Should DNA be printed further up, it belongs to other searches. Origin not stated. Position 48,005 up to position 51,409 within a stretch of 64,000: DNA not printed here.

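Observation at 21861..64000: ~42 kb envelope-glycan plus SLH-protein island directly after the atp operon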

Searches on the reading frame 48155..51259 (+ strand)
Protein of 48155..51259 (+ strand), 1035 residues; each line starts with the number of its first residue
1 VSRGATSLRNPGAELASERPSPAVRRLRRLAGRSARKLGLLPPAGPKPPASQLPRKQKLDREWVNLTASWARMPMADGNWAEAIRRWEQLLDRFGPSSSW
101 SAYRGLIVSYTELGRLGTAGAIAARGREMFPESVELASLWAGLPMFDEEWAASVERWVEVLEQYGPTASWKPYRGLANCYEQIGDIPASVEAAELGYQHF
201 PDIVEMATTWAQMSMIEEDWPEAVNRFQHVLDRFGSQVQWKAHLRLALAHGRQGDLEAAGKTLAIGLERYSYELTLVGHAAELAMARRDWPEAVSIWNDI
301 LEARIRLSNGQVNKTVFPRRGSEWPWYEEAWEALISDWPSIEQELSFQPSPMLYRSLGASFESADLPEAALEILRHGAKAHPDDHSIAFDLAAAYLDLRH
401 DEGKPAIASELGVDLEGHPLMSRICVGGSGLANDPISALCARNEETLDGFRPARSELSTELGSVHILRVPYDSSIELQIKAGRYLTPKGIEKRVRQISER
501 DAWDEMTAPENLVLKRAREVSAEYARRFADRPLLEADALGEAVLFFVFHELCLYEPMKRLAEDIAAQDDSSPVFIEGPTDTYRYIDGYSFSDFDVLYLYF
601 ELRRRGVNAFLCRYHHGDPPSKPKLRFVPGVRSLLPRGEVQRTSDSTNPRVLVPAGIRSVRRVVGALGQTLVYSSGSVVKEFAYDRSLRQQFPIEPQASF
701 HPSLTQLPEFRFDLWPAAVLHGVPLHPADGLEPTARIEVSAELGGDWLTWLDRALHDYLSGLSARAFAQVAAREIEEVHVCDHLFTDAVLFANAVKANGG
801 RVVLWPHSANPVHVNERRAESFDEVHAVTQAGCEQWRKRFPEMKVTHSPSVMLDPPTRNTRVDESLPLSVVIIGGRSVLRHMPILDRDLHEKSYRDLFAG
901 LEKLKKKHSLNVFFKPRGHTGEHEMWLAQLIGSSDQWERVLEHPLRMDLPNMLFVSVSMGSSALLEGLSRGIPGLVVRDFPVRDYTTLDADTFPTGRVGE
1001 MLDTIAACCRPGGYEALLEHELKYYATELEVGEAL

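Call 5: search_protein_families(library=pfam, proteins=[window:48155-51259:+])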
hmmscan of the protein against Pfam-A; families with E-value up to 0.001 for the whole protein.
window:48155-51259:+ (1035 aa): 6 families
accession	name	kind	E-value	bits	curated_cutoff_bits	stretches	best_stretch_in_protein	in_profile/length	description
PF13428.12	TPR_14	-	1.1e-09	38.5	23.5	0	353-393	3-43/44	Tetratricopeptide repeat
PF13432.12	TPR_16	-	4.1e-09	37.1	32.7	1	76-131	9-62/65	Tetratricopeptide repeat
PF14559.12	TPR_19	-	7.3e-08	33.1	25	0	217-267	4-52/68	Tetratricopeptide repeat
PF13424.12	TPR_12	-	4e-05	24.2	30.1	0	207-259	6-64/77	Tetratricopeptide repeat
PF07719.23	TPR_2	-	0.00028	21.2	27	0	241-259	2-20/34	Tetratricopeptide repeat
PF13174.12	TPR_6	-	0.00073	20.5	26.3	0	242-264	2-24/33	Tetratricopeptide repeat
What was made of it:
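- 48377..51262 (+): TPR protein with a C-terminal GT-B-fold domain from an undescribed family; candidate Pse transferase. TPR hits cover the N-terminal part only (call 5).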

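Call 11: search_solved_structures(query=window:48155-51259:+, max_evalue=0.01)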
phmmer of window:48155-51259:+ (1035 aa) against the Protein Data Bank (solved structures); distinct sequences matched with E-value up to 0.01: 0.

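Call 25: find_homologous_proteins(query=window:48155-51259:+, max_evalue=0.00001)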
Query window:48155-51259:+ (1035 aa): 11 proteins with E <= 0.00001 among 8000 candidates.
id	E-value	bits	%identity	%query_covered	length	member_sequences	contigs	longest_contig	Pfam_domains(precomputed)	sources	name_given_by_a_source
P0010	0.0e+0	2223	100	93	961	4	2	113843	PF14559.13,PF13432.13,PF13428.13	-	-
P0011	0.0e+0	1343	58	99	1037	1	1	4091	PF14559.13,PF13432.13,PF13428.13,PF13174.13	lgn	-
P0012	0.0e+0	1331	57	98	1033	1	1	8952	PF13432.13,PF13428.13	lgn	-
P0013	0.0e+0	1330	60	92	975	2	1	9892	PF14559.13,PF13424.13,PF13432.13,PF13428.13,PF07719.24,PF13174.13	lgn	-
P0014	0.0e+0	1318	59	93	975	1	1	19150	PF14559.13,PF13432.13,PF13428.13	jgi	jgi:tetratricopeptide (TPR) repeat protein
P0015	0.0e+0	1295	58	97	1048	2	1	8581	PF14559.13,PF13424.13,PF13432.13,PF13428.13,PF07719.24,PF13174.13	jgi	jgi:tetratricopeptide (TPR) repeat protein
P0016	0.0e+0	1277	57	97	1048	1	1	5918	PF14559.13,PF11846.15,PF13424.13,PF13176.13,PF13432.13,PF13428.13,PF07719.24,PF13174.13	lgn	-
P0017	0.0e+0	1177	57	86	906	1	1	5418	-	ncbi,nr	ncbi:MAG: hypothetical protein U9N79_01480 [Actinomycetota bacterium]|nr:hypothetical protein [Actin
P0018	0.0e+0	1088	52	87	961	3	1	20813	-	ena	-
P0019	0.0e+0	1072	49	97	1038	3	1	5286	PF14559.13,PF23914.2,PF13424.13,PF13432.13,PF13428.13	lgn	-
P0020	1.1e-251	856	57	63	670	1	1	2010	PF14559.13,PF13424.13,PF13432.13,PF13428.13,PF07719.24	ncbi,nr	ncbi:MAG: tetratricopeptide repeat protein, partial [Actinomycetota bacterium]|nr:tetratricopeptide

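Call 26: find_encoding_contigs(protein=P0014, flank=10000, max_places=2)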
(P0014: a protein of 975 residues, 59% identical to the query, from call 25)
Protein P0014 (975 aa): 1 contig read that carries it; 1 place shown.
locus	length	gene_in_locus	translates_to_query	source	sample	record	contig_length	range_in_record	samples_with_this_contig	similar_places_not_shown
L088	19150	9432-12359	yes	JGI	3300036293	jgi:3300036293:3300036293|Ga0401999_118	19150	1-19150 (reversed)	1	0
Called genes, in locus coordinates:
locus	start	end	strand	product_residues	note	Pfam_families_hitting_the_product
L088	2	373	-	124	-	?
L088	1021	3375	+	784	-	-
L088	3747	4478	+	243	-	-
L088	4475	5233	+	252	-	PF00005:ABC_tran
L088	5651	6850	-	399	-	PF14305:ATPgrasp_TupA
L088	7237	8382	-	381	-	PF14305:ATPgrasp_TupA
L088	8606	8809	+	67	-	-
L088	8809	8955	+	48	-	-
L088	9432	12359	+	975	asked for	PF13428:TPR_14 (faint), PF13432:TPR_16 (faint), PF14559:TPR_19 (faint)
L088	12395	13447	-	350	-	PF03102:NeuB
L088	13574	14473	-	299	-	PF01073:3Beta_HSD, PF01370:Epimerase, PF02719:Polysacc_synt_2, PF04321:RmlD_sub_bind, PF05368:NmrA (weak), PF13460:NAD_binding_10, PF16363:GDP_Man_Dehyd, PF07993:NAD_binding_4 (weak)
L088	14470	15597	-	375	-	PF01071:GARS_A, PF02655:ATP-grasp_3, PF07478:Dala_Dala_lig_C (weak), PF02786:CPSase_L_D2 (weak), PF13535:ATP-grasp_4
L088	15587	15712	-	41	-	-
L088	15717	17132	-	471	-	-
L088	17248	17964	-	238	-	PF02348:CTP_transf_3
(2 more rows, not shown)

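Call 27: find_encoding_contigs(protein=P0018, flank=10000, max_places=2)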
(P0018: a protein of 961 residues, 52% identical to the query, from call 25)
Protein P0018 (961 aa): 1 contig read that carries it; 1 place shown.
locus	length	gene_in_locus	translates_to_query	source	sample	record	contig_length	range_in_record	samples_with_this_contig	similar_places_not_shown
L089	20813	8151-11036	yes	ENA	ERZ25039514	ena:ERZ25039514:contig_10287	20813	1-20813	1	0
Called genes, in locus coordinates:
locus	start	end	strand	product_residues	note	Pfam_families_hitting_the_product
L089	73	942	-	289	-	PF01370:Epimerase, PF04321:RmlD_sub_bind, PF16363:GDP_Man_Dehyd (weak)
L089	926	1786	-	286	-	PF00483:NTP_transferase, PF12804:NTP_transf_3 (weak)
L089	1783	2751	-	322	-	PF01073:3Beta_HSD, PF01370:Epimerase, PF02719:Polysacc_synt_2, PF04321:RmlD_sub_bind, PF07993:NAD_binding_4, PF13460:NAD_binding_10 (weak), PF16363:GDP_Man_Dehyd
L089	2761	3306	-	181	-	PF00908:dTDP_sugar_isom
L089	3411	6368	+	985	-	PF13641:Glyco_tranf_2_3, PF00535:Glycos_transf_2, PF10111:Glyco_tranf_2_2, PF13524:Glyco_trans_1_2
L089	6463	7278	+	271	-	-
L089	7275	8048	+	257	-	PF00005:ABC_tran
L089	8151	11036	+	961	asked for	-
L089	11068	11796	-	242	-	PF02348:CTP_transf_3, PF12804:NTP_transf_3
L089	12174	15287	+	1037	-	PF23914:TPR_CcmH_CycH (faint), PF13174:TPR_6 (faint), PF13424:TPR_12 (faint), PF13428:TPR_14 (faint), PF13432:TPR_16 (faint), PF14559:TPR_19 (faint), PF07719:TPR_2 (faint)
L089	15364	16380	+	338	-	-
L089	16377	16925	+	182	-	PF13302:Acetyltransf_3, PF13420:Acetyltransf_4, PF13523:Acetyltransf_8, PF00583:Acetyltransf_1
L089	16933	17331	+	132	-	PF01575:MaoC_dehydratas, PF13452:FAS1_DH_region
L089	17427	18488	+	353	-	PF03102:NeuB, PF08666:SAF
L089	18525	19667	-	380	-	PF01041:DegT_DnrJ_EryC1, PF00155:Aminotran_1_2, PF01053:Cys_Met_Meta_PP (weak)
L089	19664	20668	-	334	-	PF00106:adh_short (weak), PF01073:3Beta_HSD, PF01370:Epimerase, PF02719:Polysacc_synt_2, PF04321:RmlD_sub_bind, PF08659:KR (weak), PF13460:NAD_binding_10, PF16363:GDP_Man_Dehyd, +1 more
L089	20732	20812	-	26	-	?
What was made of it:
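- L089 links rml, a GT996-like gene, Wzm/Wzt and Pse (call 27).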

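Call 47: predict_structure(alignment_id=A2)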
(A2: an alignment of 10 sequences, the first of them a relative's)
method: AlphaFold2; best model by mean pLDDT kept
length: 961 residues; sequences in the alignment: 10
mean_pLDDT: 62.2   pTM: 0.38
mean pLDDT of the five models: 62.2, 61.0, 57.3, 56.9, 54.3
residues with pLDDT >= 90: 109; 70-90: 255; 50-70: 305; < 50: 292
segments of 3 or more residues with pLDDT < 50: 1-3, 237-239, 246-248, 326-331, 352-390, 406-409, 432-435, 456-458, 510-516, 556-625, 646-661, 699-714, 724-762, 764-786, 844-848, 886-897, 906-922, 948-961
pLDDT, mean of each block of 10 residues (from residue 1): 68 87 86 88 88 91 92 90 94 93 92 94 93 93 91 93 86 88 89 84 82 84 84 60 56 68 85 87 81 83 86 80 54 62 61 39 33 31 37 54 49 57 59 52 69 55 61 61 74 67 56 47 74 70 58 54 35 36 30 28 26 30 46 60 49 36 56 59 60 52 39 50 42 30 30 39 42 35 45 65 54 68 79 73 49 52 64 63 49 46 50 29 67 75 54 33 31
secondary structure, 60 per line:
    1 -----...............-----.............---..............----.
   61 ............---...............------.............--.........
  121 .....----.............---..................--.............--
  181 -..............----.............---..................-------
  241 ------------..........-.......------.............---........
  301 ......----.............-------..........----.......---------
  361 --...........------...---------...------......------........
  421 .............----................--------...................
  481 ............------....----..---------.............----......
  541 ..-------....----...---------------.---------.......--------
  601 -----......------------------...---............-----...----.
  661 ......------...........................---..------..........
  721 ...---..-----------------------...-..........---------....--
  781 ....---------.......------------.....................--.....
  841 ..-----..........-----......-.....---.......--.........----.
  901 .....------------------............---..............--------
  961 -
elements in order (helices of 4 or more, strands of 3 or more residues): H6-20 H26-38 H42-55 H60-72 H76-90 H97-109 H112-125 H130-142 H146-163 H166-178 H182-195 H200-212 H216-233 H253-262 H264-270 H277-289 H293-306 H311-323 H331-340 H345-351 H363-373 E392-394 H401-406 H413-433 H438-453 H462-492 E499-502 H518-530 E535-542 E550-553 H586-592 H606-611 E636-647 E660-666 H673-699 H711-723 H756-765 H775-778 H781-784 E794-800 H813-833 E836-842 H848-857 H863-868 H870-874 E881-884 H887-895 E900-905 H924-935 H939-952
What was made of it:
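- Tried and rejected: First AF2 run of the full TPR protein: with only 10 sequences the catalytic half came out at pLDDT 30-70, so it was not used (call 47).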

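Call 50: search_protein_families(library=pfam, alignment_id=A3, max_evalue=0.01)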
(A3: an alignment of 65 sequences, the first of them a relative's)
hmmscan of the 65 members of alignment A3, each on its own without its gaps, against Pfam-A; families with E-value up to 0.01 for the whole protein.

A. member 1, P0010 (961 aa): 6 families
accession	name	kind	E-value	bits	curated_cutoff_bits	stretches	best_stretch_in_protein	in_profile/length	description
PF13428.12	TPR_14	-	6.4e-11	42.3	23.5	1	279-319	3-43/44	Tetratricopeptide repeat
PF13432.12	TPR_16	-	7e-11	42.8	32.7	2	2-57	9-62/65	Tetratricopeptide repeat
PF14559.12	TPR_19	-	6.9e-08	33.1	25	0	143-193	4-52/68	Tetratricopeptide repeat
PF13424.12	TPR_12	-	5.2e-05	23.8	30.1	0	133-185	6-64/77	Tetratricopeptide repeat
PF07719.23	TPR_2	-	0.00019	21.8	27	0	167-185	2-20/34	Tetratricopeptide repeat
PF13174.12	TPR_6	-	0.00082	20.3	26.3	0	168-190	2-24/33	Tetratricopeptide repeat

B. families by the number of members that match (of 65 scanned): 35 families (the first 25 are shown)
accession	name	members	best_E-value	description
PF13428.12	TPR_14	9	2.7e-37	Tetratricopeptide repeat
PF07719.23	TPR_2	9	7.6e-35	Tetratricopeptide repeat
PF14559.12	TPR_19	9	2.6e-34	Tetratricopeptide repeat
PF13424.12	TPR_12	8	2e-29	Tetratricopeptide repeat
PF13432.12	TPR_16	7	1.1e-27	Tetratricopeptide repeat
PF23914.1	TPR_CcmH_CycH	7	2.6e-22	Cytochrome c-type biogenesis protein H TPR domain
PF13174.12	TPR_6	7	6.7e-19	Tetratricopeptide repeat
PF13176.12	TPR_7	7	1.2e-14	Tetratricopeptide repeat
PF00515.34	TPR_1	5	1.3e-22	Tetratricopeptide repeat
PF25058.1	ARM_TT21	5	1.1e-08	Tetratricopeptide repeat protein 21 ARM repeat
PF13181.12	TPR_8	4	1.2e-19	Tetratricopeptide repeat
PF13431.12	TPR_17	3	1.8e-11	Tetratricopeptide repeat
PF12895.13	ANAPC3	2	3.8e-11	Anaphase-promoting complex, cyclosome, subunit 3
PF25062.1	ARM_TT21_N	2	1.2e-10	Tetratricopeptide repeat protein 21 N-terminal ARM repeat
PF10300.15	Iml2-TPR_39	2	2.9e-07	Iml2/Tetratricopeptide repeat protein 39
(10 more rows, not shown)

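Call 90: search_protein_families(library=pfam, proteins=[L089:15364-16377:+], max_evalue=0.01)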
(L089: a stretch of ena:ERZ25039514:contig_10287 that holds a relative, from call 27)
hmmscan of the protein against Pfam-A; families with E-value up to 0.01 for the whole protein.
L089:15364-16377:+ (338 aa): 1 family
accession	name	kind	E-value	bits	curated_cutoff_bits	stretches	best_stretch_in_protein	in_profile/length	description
PF03033.26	Glyco_transf_28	-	0.0056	17.2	26.2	1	16-57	10-51/139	Glycosyltransferase family 28 N-terminal domain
